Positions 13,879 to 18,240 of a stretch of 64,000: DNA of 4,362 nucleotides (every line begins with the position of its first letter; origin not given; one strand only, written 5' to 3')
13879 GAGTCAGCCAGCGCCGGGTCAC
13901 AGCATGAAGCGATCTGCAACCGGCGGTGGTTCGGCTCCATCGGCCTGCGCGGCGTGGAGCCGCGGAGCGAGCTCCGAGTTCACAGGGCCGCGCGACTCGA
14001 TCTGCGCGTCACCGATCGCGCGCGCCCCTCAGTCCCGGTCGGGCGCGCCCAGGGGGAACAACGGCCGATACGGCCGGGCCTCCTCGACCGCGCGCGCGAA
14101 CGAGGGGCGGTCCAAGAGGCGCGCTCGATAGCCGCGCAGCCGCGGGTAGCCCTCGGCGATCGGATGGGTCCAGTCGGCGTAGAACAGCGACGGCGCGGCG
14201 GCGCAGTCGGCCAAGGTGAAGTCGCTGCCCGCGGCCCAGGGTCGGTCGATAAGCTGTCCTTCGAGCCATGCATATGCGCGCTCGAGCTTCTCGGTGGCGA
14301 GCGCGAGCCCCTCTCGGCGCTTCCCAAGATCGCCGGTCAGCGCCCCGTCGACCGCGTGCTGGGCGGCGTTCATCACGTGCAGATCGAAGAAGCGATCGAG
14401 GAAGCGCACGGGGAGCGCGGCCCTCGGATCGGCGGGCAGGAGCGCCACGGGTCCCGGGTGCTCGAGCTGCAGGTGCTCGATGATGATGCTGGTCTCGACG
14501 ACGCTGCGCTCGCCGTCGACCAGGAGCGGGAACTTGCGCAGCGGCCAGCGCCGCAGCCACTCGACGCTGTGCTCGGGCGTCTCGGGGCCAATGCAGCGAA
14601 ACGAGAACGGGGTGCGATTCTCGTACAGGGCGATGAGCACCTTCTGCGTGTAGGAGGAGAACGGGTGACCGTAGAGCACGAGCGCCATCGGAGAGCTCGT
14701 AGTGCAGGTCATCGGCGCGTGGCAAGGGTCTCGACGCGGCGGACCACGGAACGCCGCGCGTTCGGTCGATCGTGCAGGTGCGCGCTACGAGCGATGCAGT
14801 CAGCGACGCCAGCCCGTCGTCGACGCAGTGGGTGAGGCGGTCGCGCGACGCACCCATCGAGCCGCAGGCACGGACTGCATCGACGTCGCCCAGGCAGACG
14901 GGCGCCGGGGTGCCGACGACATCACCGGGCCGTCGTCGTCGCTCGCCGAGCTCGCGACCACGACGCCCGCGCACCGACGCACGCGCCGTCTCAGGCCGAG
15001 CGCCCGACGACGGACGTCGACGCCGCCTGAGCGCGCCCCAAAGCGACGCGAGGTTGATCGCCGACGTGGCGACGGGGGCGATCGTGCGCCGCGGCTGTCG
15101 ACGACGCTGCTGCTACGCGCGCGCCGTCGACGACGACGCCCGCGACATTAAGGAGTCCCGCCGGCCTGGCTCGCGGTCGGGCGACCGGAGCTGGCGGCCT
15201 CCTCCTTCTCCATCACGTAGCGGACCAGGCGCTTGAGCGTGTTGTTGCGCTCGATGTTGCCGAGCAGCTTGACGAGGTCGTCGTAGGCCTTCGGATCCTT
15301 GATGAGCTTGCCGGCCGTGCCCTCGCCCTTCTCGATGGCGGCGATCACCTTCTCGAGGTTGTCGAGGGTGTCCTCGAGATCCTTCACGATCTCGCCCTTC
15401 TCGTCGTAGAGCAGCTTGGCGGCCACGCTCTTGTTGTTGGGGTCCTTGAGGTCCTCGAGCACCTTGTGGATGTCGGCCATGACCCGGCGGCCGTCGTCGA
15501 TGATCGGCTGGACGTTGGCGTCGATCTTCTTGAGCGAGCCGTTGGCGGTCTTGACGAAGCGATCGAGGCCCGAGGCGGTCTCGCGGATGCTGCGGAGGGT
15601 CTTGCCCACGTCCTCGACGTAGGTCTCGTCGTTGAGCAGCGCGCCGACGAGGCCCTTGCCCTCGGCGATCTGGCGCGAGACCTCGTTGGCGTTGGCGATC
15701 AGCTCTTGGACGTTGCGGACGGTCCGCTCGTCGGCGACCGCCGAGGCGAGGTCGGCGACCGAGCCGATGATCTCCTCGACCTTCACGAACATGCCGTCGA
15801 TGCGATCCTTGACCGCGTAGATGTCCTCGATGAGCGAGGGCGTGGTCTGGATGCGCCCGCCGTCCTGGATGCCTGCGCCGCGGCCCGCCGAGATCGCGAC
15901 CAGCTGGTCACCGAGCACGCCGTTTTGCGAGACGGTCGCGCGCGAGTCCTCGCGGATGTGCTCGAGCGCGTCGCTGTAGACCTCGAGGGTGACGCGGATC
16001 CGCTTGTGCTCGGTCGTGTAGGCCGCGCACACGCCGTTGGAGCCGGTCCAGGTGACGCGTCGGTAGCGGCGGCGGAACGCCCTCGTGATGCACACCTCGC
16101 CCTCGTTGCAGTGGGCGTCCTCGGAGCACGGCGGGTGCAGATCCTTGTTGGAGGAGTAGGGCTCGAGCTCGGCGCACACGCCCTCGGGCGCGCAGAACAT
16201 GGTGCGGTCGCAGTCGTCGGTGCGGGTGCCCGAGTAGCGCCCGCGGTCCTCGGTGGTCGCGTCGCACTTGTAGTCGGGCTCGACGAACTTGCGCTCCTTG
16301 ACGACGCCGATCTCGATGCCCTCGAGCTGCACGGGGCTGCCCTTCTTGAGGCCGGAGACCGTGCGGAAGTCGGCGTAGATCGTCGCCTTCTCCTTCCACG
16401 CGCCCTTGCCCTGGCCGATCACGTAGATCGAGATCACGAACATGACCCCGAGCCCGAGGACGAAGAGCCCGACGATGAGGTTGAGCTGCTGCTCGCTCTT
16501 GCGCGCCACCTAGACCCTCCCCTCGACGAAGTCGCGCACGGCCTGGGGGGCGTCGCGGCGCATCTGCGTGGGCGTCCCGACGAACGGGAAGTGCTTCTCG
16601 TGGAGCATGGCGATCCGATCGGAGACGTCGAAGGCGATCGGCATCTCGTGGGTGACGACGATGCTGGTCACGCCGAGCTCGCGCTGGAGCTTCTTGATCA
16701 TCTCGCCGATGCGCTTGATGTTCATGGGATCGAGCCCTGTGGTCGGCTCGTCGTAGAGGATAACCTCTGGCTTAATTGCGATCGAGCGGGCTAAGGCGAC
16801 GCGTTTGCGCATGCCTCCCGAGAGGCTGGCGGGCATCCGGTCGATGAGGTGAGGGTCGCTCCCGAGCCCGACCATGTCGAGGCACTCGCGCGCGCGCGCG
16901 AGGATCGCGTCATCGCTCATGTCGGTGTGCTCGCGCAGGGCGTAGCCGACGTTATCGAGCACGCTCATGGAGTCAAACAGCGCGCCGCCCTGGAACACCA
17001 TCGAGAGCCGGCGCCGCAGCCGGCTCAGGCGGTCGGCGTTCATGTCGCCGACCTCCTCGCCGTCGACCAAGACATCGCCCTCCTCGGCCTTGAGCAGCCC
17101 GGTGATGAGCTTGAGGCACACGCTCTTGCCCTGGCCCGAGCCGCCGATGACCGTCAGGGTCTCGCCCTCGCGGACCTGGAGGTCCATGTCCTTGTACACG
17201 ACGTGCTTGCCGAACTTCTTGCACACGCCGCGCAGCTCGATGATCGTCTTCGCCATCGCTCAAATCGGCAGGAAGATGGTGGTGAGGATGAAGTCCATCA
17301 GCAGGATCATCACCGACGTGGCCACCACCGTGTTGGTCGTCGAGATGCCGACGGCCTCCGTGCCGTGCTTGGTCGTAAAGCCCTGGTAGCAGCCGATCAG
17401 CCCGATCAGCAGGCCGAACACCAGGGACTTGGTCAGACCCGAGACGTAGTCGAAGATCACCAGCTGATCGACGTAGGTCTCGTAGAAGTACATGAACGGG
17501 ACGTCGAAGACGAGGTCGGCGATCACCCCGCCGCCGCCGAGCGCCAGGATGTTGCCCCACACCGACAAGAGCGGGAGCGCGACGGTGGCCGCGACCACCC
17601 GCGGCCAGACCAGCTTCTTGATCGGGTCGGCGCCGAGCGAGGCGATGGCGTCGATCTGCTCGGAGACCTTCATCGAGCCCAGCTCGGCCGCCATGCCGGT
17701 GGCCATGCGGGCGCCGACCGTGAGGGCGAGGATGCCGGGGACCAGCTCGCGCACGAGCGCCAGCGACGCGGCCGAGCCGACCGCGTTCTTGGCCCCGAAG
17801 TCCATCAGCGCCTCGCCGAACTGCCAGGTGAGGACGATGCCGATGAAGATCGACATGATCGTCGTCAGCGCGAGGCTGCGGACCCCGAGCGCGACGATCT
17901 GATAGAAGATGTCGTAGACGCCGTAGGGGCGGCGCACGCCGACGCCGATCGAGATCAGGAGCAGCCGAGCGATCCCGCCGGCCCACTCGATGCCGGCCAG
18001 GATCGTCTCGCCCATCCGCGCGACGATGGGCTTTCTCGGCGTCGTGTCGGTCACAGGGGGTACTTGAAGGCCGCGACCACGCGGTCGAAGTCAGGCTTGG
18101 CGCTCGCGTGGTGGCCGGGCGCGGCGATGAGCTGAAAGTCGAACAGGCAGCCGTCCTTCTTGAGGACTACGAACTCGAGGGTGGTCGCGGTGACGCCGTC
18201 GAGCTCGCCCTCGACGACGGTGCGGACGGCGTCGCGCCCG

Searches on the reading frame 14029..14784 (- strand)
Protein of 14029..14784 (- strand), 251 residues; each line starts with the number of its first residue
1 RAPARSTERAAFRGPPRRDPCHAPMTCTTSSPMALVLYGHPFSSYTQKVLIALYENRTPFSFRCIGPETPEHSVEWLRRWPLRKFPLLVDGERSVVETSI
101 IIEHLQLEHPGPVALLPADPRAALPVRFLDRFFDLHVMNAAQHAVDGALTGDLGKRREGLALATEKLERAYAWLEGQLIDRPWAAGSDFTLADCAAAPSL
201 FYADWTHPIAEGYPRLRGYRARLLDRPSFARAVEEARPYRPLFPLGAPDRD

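Call 27: search_protein_families(library=pfam, proteins=[window:14029-14784:-], max_evalue=0.001)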
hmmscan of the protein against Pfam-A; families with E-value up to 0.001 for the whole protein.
window:14029-14784:- (251 aa): 5 families
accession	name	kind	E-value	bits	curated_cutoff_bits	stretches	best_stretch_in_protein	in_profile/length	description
PF13410.11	GST_C_2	-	3.6e-13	49.8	24.9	1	160-222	4-69/69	Glutathione S-transferase, C-terminal domain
PF13417.12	GST_N_3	-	2.8e-12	47.2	22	1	37-112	1-74/75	Glutathione S-transferase, N-terminal domain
PF02798.26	GST_N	-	3.9e-09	37.1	20.9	1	33-105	1-74/76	Glutathione S-transferase, N-terminal domain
PF00043.30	GST_C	-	6.5e-09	36.4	20.7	1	163-227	27-93/93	Glutathione S-transferase, C-terminal domain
PF13409.12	GST_N_2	-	4.1e-07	31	25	1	42-105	1-67/70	Glutathione S-transferase, N-terminal domain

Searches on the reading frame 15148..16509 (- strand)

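Call 27: search_protein_families(library=pfam, proteins=[window:15148-16509:-], max_evalue=0.001)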
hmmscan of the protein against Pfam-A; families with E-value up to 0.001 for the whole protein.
window:15148-16509:- (453 aa): 2 families
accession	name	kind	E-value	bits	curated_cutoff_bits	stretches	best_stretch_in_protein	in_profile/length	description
PF02470.25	MlaD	-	3.1e-14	53.4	25.1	2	42-81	3-42/81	MlaD protein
PF06103.16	DUF948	-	4.1e-06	27.3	37.2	0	302-355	18-71/89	Bacterial protein of unknown function (DUF948)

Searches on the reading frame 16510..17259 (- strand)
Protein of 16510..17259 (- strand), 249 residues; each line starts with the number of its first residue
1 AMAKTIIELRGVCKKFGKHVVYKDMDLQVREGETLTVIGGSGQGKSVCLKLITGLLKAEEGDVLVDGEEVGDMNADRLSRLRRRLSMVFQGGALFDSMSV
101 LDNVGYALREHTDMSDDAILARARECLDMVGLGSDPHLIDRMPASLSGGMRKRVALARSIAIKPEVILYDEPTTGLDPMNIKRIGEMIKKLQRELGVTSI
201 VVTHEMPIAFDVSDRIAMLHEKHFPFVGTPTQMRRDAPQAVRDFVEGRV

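Call 27: search_protein_families(library=pfam, proteins=[window:16510-17259:-], max_evalue=0.001)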
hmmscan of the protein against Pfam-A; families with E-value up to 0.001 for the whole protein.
window:16510-17259:- (249 aa): 3 families
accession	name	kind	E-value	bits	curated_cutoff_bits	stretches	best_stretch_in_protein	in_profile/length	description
PF00005.33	ABC_tran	-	1.5e-31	110.3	25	1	23-174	2-137/137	ABC transporter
PF13304.12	AAA_21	-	0.00013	22.6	27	1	144-205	236-299/304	AAA domain, putative AbiEii toxin, Type IV TA system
PF02463.25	SMC_N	-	0.00046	20.1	40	1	135-212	135-205/220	RecF/RecN/SMC N terminal domain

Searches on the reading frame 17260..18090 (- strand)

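Call 27: search_protein_families(library=pfam, proteins=[window:17260-18090:-], max_evalue=0.001)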
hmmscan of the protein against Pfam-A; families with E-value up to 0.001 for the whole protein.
window:17260-18090:- (276 aa): 1 family
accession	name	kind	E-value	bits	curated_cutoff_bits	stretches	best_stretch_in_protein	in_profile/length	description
PF02405.21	MlaE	-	2e-64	217.5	22.5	1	62-271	2-211/212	Permease MlaE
